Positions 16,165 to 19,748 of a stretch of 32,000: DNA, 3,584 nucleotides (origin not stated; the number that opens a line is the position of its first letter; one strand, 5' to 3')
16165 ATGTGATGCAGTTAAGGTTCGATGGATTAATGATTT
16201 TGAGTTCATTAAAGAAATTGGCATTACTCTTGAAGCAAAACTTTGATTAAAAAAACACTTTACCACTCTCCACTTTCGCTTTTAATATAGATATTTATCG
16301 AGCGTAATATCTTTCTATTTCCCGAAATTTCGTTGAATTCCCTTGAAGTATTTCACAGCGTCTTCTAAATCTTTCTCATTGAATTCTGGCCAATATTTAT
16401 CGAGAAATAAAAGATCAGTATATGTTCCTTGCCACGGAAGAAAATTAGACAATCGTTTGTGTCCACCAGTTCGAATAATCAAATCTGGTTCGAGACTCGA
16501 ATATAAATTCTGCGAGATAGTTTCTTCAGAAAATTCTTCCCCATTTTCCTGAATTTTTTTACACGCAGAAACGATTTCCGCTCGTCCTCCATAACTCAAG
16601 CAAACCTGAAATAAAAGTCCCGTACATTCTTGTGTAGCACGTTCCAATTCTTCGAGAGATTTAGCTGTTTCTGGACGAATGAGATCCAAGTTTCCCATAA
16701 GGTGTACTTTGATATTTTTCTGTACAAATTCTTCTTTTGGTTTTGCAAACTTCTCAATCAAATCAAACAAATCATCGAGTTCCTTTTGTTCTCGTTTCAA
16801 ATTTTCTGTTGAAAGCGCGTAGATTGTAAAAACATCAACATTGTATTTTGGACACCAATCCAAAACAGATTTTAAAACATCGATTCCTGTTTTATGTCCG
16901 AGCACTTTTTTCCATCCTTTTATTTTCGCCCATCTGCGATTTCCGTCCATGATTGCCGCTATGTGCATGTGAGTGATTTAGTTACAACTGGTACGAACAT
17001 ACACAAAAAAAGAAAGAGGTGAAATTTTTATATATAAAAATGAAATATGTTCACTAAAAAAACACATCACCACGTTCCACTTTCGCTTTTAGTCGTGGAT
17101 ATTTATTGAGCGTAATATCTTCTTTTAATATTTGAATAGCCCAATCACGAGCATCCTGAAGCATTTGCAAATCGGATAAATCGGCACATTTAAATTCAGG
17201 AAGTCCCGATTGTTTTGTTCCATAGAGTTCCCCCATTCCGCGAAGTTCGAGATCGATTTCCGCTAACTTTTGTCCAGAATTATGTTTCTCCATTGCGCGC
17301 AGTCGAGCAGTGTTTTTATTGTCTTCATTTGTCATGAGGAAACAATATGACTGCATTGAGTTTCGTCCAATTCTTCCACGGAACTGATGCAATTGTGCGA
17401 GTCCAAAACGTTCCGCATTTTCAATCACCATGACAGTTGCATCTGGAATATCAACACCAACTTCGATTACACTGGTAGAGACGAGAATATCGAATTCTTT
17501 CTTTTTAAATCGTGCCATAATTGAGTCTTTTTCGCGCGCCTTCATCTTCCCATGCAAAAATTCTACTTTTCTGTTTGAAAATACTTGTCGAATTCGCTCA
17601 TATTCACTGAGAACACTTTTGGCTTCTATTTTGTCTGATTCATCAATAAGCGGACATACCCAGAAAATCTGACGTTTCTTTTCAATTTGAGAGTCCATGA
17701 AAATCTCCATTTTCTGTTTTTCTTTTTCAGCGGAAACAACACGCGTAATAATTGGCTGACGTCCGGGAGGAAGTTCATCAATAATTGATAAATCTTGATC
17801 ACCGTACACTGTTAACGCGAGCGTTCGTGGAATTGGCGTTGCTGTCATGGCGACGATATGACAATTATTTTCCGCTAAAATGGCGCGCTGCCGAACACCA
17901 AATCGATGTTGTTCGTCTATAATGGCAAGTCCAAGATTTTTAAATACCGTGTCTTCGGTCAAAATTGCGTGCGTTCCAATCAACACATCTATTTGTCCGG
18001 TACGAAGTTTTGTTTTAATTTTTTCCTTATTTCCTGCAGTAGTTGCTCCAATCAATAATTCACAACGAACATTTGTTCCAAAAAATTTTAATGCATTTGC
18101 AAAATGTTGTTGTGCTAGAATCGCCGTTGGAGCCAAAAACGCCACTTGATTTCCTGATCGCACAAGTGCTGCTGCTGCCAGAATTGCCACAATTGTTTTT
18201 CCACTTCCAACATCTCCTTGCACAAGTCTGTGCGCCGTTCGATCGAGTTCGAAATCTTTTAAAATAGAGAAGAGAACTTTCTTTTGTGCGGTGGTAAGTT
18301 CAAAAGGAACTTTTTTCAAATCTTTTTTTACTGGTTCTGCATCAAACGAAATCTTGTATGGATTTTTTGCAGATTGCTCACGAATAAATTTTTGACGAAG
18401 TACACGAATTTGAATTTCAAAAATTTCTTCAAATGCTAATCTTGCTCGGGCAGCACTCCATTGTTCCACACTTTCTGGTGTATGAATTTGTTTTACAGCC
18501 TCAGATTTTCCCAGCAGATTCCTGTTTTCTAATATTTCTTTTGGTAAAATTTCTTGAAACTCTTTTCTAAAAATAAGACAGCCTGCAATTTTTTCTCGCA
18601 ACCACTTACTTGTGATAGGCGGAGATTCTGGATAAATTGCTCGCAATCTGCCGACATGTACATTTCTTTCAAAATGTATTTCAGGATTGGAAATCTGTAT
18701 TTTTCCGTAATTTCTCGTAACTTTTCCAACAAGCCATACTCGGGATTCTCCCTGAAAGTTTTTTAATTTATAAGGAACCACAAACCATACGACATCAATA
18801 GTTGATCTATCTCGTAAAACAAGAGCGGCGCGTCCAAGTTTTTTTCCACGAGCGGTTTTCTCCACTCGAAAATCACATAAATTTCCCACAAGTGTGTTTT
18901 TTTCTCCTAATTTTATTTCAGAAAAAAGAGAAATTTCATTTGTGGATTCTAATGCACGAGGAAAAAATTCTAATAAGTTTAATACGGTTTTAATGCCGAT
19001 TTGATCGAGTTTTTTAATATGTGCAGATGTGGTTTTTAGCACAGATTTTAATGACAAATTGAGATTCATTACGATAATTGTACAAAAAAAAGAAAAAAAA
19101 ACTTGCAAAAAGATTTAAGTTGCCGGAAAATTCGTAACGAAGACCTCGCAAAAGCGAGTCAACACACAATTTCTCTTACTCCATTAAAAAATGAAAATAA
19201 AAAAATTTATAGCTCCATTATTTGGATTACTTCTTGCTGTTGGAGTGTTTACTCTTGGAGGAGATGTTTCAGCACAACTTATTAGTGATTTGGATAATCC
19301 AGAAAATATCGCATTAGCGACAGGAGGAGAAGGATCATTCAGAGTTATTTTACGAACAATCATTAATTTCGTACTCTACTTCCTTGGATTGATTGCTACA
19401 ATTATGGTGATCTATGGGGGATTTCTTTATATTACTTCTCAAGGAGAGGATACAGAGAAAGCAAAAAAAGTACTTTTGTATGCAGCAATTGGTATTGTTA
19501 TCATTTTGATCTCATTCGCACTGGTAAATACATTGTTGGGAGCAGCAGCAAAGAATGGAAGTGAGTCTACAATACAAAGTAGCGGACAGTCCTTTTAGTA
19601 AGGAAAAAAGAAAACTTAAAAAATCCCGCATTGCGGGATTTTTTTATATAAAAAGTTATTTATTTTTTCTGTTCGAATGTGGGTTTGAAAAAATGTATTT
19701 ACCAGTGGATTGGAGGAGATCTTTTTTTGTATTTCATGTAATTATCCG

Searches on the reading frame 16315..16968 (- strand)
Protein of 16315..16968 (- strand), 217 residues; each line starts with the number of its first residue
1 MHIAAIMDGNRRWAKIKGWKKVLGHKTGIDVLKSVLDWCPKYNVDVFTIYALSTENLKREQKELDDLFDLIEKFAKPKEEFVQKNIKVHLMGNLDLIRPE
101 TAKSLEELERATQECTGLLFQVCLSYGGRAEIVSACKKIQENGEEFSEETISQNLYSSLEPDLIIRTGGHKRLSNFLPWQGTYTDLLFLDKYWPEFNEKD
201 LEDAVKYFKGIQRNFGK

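Call 6: search_protein_families(library=pfam, proteins=[window:16315-16968:-], max_evalue=0.01)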
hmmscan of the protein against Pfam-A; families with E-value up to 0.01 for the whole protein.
window:16315-16968:- (217 aa): 1 family
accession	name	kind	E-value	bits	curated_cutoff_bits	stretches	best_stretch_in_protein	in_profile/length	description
PF01255.24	Prenyltransf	-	2.1e-71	240.4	27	1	6-216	1-219/219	Putative undecaprenyl diphosphate synthase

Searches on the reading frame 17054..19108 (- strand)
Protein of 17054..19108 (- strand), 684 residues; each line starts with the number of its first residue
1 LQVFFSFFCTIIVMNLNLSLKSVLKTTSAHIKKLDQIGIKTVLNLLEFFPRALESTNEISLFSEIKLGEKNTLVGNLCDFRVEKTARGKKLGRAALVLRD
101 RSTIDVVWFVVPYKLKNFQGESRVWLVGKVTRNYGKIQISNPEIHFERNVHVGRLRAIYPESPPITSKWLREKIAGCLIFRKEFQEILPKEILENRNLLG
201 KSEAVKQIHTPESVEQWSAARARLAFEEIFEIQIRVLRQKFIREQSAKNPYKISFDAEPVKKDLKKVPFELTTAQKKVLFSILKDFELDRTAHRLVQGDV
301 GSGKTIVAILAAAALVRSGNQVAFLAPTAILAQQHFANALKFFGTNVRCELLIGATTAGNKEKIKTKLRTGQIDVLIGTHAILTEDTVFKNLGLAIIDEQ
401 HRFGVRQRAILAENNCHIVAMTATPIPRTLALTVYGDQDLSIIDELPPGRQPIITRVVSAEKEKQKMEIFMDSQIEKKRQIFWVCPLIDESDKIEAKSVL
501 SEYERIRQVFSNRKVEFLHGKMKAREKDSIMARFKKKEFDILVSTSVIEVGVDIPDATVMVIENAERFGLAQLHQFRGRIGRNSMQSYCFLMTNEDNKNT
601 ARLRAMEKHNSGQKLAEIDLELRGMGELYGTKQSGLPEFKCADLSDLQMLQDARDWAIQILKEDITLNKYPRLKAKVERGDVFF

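Call 6: search_protein_families(library=pfam, proteins=[window:17054-19108:-], max_evalue=0.01)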
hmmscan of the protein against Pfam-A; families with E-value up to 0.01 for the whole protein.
window:17054-19108:- (684 aa): 11 families
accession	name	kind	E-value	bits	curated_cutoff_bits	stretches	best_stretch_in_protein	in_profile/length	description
PF00271.37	Helicase_C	-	1.7e-24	86.7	23.5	1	468-583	4-109/110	Helicase conserved C-terminal domain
PF00270.35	DEAD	-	5.3e-23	82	26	1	274-430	3-164/167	DEAD/DEAH box helicase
PF04851.21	ResIII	-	3.2e-15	56.8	22.5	1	269-425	2-162/164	Type III restriction enzyme, res subunit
PF17191.10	RecG_wedge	-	1.8e-14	54.1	23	1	30-174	12-155/162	RecG wedge domain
PF19833.4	RecG_dom3_C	-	3.4e-09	37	26.8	1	610-668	2-62/87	ATP-dependent DNA helicase RecG, domain 3, C-terminal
PF22590.2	Cas3-like_C_2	-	5.7e-07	30.2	27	1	502-583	18-104/106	CRISPR-associated nuclease/helicase Cas3, C-terminal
PF13604.12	AAA_30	-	6.9e-05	23.1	27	1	289-409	16-106/191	AAA domain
PF01336.31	tRNA_anti-codon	-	0.00042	20.6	27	1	91-145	15-73/75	OB-fold nucleic acid binding domain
PF16203.11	ERCC3_RAD25_C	-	0.0016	18.2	27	1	513-584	80-152/248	ERCC3/RAD25/XPB C-terminal helicase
PF01695.23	IstB_IS21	-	0.0055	16.7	24.1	1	220-334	23-135/238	IstB-like ATP binding protein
PF25199.1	nSTAND_NTPase5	-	0.0097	16.2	34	0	278-340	28-91/145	Novel STAND NTPase 5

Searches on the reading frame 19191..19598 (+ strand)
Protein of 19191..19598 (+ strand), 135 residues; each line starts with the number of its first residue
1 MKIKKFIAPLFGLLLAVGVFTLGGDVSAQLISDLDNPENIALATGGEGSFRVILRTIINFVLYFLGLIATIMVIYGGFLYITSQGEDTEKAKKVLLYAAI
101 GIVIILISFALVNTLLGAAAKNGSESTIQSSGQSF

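Call 6: search_protein_families(library=pfam, proteins=[window:19191-19598:+], max_evalue=0.01)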
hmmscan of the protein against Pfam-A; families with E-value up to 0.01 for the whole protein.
window:19191-19598:+ (135 aa): 4 families
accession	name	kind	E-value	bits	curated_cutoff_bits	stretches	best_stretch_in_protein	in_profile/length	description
PF18895.5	T4SS_pilin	-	1.1e-10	41.8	26.6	1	49-114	4-70/71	Type IV secretion system pilin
PF04956.18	TrbC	-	1.2e-05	25.8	27.9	1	41-115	28-98/98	TrbC/VIRB2 pilin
PF04515.18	Choline_transpo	-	0.0032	17.2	26.9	1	51-116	244-307/326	Plasma-membrane choline transporter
PF17158.10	MASE4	-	0.0043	16.9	28.4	0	13-75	114-176/239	Membrane-associated sensor, integral membrane domain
